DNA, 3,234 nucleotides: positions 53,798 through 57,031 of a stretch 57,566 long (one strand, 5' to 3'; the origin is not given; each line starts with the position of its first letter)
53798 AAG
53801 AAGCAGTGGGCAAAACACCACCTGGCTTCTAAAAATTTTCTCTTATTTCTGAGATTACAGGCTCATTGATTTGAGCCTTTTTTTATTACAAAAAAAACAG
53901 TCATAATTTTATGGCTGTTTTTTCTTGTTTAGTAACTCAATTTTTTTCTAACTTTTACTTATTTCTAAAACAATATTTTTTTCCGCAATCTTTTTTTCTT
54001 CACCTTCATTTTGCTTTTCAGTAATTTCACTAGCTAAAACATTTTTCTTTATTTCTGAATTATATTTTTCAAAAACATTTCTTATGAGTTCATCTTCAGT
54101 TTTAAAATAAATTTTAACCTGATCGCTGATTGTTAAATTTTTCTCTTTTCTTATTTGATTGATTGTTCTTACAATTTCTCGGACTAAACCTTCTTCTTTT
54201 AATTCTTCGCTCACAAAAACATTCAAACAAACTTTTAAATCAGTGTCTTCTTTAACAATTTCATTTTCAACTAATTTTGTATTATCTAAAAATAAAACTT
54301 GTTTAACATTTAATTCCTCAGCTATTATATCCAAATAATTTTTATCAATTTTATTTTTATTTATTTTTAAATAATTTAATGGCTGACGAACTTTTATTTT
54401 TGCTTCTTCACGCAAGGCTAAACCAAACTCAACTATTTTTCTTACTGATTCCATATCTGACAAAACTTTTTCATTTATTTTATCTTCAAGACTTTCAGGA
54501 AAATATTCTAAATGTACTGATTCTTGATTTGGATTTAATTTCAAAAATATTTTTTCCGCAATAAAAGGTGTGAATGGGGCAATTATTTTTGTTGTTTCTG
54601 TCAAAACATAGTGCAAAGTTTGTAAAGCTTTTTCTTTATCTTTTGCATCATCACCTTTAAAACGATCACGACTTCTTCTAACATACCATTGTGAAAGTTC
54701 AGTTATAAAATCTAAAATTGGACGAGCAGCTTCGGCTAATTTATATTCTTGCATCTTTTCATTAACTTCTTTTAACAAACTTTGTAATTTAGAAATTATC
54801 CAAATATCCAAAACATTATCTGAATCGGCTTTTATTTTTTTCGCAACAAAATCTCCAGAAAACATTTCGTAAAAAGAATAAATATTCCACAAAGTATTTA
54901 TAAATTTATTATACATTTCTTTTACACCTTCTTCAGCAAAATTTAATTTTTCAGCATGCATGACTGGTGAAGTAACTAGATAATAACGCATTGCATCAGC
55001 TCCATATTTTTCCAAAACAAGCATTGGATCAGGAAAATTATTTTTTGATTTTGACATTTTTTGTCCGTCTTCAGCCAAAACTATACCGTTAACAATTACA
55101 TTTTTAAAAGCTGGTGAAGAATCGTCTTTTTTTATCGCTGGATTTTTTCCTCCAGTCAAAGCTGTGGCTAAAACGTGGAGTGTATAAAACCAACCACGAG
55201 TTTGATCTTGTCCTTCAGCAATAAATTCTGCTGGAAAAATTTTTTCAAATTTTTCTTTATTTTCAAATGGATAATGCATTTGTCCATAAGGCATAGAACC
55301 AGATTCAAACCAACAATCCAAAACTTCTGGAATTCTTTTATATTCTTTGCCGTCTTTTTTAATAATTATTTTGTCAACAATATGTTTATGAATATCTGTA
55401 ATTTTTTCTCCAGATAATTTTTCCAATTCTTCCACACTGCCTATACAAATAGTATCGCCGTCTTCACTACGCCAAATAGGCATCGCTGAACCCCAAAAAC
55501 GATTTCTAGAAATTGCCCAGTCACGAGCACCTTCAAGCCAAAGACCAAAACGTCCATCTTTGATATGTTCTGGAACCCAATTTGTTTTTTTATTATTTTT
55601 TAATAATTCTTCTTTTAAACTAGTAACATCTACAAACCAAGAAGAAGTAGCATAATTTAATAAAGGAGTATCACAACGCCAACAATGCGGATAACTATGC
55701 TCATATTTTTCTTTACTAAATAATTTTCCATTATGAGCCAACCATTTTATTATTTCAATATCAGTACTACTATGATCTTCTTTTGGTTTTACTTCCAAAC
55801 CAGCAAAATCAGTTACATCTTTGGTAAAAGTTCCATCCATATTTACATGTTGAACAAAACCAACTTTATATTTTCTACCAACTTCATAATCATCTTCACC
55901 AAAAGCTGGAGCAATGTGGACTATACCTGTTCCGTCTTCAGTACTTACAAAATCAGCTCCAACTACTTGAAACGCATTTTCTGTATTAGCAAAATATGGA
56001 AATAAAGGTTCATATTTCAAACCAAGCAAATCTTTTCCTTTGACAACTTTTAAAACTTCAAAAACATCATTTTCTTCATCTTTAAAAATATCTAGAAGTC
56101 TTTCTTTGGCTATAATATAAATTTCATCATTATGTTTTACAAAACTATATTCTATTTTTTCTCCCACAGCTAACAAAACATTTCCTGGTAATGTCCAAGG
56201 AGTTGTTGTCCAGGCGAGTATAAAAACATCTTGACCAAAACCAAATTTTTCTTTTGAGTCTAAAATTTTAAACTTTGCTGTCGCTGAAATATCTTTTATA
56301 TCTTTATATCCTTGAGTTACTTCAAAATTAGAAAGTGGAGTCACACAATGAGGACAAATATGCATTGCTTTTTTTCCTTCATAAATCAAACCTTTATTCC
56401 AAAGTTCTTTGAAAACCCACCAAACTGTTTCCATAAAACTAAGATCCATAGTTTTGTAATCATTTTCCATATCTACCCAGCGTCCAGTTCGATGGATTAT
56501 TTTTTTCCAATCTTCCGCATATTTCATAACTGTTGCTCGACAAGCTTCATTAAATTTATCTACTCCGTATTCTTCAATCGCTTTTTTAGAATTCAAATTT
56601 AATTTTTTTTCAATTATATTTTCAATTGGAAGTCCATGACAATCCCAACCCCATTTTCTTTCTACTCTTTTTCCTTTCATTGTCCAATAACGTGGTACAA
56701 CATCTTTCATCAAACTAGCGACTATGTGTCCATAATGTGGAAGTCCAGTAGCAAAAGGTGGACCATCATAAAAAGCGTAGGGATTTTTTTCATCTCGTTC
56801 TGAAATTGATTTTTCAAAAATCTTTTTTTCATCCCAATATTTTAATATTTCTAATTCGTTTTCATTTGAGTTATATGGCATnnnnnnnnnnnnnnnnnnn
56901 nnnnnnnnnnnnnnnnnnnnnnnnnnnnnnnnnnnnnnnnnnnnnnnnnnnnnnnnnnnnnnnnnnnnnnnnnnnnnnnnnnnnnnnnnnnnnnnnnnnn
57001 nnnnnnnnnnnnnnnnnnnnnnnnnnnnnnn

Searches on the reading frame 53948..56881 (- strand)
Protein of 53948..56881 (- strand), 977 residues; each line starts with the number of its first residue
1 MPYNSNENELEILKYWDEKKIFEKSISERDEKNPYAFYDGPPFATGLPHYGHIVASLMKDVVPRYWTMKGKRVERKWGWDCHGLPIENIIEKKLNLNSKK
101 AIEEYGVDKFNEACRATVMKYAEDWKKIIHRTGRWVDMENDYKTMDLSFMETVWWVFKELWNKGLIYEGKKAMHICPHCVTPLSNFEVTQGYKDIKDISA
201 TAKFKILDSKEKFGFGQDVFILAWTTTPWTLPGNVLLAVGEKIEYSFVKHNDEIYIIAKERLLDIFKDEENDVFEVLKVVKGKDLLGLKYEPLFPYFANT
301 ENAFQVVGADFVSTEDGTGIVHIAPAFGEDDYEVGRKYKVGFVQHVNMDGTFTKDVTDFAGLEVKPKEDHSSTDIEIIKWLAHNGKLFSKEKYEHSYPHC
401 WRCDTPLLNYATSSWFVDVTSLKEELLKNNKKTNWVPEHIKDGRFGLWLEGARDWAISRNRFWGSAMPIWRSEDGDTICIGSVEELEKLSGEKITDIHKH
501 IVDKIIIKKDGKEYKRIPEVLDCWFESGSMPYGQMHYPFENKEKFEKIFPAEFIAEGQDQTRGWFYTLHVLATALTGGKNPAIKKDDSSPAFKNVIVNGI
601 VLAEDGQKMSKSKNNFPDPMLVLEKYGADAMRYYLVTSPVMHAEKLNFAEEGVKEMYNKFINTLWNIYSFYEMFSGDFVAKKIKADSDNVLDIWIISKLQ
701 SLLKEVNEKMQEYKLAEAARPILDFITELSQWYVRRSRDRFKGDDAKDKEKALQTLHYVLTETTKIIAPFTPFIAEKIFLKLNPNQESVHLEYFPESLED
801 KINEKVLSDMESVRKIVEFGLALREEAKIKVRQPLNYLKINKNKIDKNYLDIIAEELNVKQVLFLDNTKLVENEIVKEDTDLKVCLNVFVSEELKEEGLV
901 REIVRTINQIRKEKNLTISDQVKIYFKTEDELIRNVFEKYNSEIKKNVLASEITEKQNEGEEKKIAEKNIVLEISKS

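Call 6: search_protein_families(library=pfam, proteins=[window:53948-56881:-])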
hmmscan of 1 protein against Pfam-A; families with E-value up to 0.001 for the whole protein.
window:53948-56881:- (977 aa): 5 families
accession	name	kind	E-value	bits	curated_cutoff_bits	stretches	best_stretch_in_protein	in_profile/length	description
PF00133.28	tRNA-synt_1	-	9.6e-144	479.6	22.7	1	12-646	2-413/414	tRNA synthetases class I (I, L, M and V)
PF08264.19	Anticodon_1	-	1.6e-31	109.7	25.1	1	692-836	1-145/148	Anticodon-binding domain of tRNA ligase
PF09334.17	tRNA-synt_1g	-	7.5e-21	74.8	20.1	2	581-666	301-385/391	tRNA synthetases class I (M)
PF19302.4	DUF5915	-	1.8e-20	73.8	27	1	871-976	89-194/195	Domain of unknown function (DUF5915)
PF01406.26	tRNA-synt_1e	-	0.00063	19.6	27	1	597-655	243-298/301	tRNA synthetases class I (C) catalytic domain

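Call 11: find_homologous_proteins(query=window:53948-56881:-, max_evalue=1e-100)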
Query window:53948-56881:- (977 aa): 8000 proteins with E <= 1e-100 among 8000 candidates; the best 120 are listed.
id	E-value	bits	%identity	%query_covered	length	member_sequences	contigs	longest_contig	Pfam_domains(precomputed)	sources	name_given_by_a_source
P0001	0.0e+0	2249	100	100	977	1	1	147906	PF09334.18,PF08264.20,PF00133.29,PF19302.5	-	-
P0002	0.0e+0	1890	83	100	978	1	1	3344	PF09334.18,PF08264.20,PF00133.29,PF19302.5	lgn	-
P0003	0.0e+0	1580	69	100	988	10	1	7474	PF09334.18,PF01406.26,PF08264.20,PF00133.29,PF19302.5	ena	-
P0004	0.0e+0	1569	70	98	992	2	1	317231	PF09334.18,PF01406.26,PF08264.20,PF00133.29,PF19302.5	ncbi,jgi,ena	ncbi:MAG: isoleucine--tRNA ligase [Candidatus Magasanikbacteria bacterium]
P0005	0.0e+0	1555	68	100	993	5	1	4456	PF09334.18,PF01406.26,PF08264.20,PF00133.29,PF19302.5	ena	-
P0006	0.0e+0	1555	69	98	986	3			PF09334.18,PF01406.26,PF08264.20,PF00133.29,PF19302.5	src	-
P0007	0.0e+0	1553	70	98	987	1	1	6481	PF09334.18,PF01406.26,PF08264.20,PF00133.29,PF19302.5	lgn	-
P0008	0.0e+0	1545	67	100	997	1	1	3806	PF09334.18,PF08264.20,PF00133.29,PF19302.5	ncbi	-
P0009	0.0e+0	1544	67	100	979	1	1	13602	PF09334.18,PF08264.20,PF00133.29,PF19302.5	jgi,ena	-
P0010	0.0e+0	1543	67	100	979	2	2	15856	PF09334.18,PF08264.20,PF00133.29,PF19302.5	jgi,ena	-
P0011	0.0e+0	1537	67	100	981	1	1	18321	PF09334.18,PF08264.20,PF00133.29,PF19302.5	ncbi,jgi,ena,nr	ncbi:isoleucine--tRNA ligase [Candidatus Parcubacteria bacterium]|nr:MAG: isoleucine--tRNA ligase [C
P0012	0.0e+0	1531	68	100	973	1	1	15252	PF09334.18,PF08264.20,PF00133.29,PF19302.5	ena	-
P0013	0.0e+0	1529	69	97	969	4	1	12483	PF09334.18,PF08264.20,PF00133.29,PF19302.5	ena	-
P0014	0.0e+0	1528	67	100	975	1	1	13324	PF09334.18,PF08264.20,PF00133.29,PF19302.5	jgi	jgi:isoleucyl-tRNA synthetase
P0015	0.0e+0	1526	69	98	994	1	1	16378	PF09334.18,PF01406.26,PF08264.20,PF00133.29,PF19302.5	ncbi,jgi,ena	ncbi:MAG: isoleucine--tRNA ligase [Candidatus Magasanikbacteria bacterium]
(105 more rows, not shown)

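Call 12: find_related_loci(query=window:53948-56881:-, collection=genome_contigs, flank=2000)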
Query window:53948-56881:- (977 aa) in genome_contigs; peptide patterns used: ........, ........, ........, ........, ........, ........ (x = any residue, [..] = any of these).
216 stretches matched a pattern; 109 encode a relative of the query (tblastn E <= 1e-3); the best 80 are kept; 80 distinct loci.
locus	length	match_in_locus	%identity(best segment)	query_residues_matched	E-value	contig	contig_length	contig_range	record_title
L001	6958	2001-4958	69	1-970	0e+0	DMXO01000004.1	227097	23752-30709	MAG TPA_asm: Candidatus Magasanikbacteria bacterium isolate UBA11699 contig_128, whole genome shotgun sequence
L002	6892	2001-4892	70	1-953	0e+0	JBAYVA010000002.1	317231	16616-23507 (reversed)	MAG: Candidatus Magasanikiibacteriota bacterium isolate SO_2016_LW3_49 scaffold00028_LW162_2016, whole genome shotgun se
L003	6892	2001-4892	70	1-953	0e+0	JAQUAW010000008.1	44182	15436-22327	MAG: Patescibacteria group bacterium isolate STC_93 NODE_1664_length_44182_cov_3.992555_Sandtown_C, whole genome shotgun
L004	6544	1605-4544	68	1-976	0e+0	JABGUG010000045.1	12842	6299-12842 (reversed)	MAG: Candidatus Parcubacteria bacterium isolate SI034_bin149 k141_1502330, whole genome shotgun sequence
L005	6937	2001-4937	67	1-977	0e+0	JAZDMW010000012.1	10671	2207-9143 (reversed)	MAG: Candidatus Magasanikbacteria bacterium isolate MEGAHIT-group-0.681 k141_17232534, whole genome shotgun sequence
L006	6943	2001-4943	67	1-976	0e+0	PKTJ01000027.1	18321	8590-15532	MAG: Candidatus Parcubacteria bacterium isolate BM521 sc_2090, whole genome shotgun sequence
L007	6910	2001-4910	69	1-956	0e+0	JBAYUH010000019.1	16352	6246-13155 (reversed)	MAG: Candidatus Magasanikiibacteriota bacterium isolate SO_2016_LW3_30 scaffold05055_LW162_2016, whole genome shotgun se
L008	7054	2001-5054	65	1-974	0e+0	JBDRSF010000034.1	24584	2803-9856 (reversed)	MAG: Candidatus Magasanikbacteria bacterium isolate MEGAHIT-group-3.130 k141_374752, whole genome shotgun sequence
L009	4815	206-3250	64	1-976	0e+0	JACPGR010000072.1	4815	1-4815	MAG: Candidatus Magasanikbacteria bacterium isolate NC_groundwater_393_Ag_B-0.1um_39_15 GD18-4_B1_scaffold_1351024, whol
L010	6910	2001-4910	66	3-976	0e+0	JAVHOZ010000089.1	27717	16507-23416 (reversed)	MAG: Candidatus Magasanikbacteria bacterium isolate WB02no2_37_9 NODE_911_length_27717_cov_5.765888, whole genome shotgu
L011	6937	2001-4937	66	3-974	0e+0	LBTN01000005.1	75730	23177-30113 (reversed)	MAG: Candidatus Magasanikbacteria bacterium GW2011_GWA2_37_8 US58_C0005, whole genome shotgun sequence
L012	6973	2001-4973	65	1-976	0e+0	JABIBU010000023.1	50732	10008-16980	MAG: Candidatus Magasanikbacteria bacterium isolate SI048_bin34 k141_985455, whole genome shotgun sequence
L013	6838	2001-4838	67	3-953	0e+0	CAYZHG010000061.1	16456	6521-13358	MAG TPA_asm: uncultured Gammaproteobacteria bacterium isolate binchicken_co169_185 genome assembly, contig: k99_422801,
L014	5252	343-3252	66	3-977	0e+0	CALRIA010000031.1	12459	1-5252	MAG: Candidatus Magasanikbacteria bacterium isolate MaH-04nov19-74 genome assembly, contig: MaH-04nov19-C13171, whole ge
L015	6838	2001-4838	68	3-953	0e+0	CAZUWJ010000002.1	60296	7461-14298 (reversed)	MAG TPA_asm: uncultured Gammaproteobacteria bacterium isolate SRP191223_co1_387 genome assembly, contig: NODE_284_length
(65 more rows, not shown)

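Call 67: find_encoding_contigs(protein=P0002, flank=1500, max_places=3)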
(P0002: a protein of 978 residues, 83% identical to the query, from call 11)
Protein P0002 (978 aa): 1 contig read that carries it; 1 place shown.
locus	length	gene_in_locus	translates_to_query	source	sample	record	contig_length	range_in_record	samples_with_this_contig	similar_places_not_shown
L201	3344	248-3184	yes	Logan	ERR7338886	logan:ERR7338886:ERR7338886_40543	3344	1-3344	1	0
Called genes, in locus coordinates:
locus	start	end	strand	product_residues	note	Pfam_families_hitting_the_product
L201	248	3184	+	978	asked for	PF00133:tRNA-synt_1, PF09334:tRNA-synt_1g, PF08264:Anticodon_1, PF19302:DUF5915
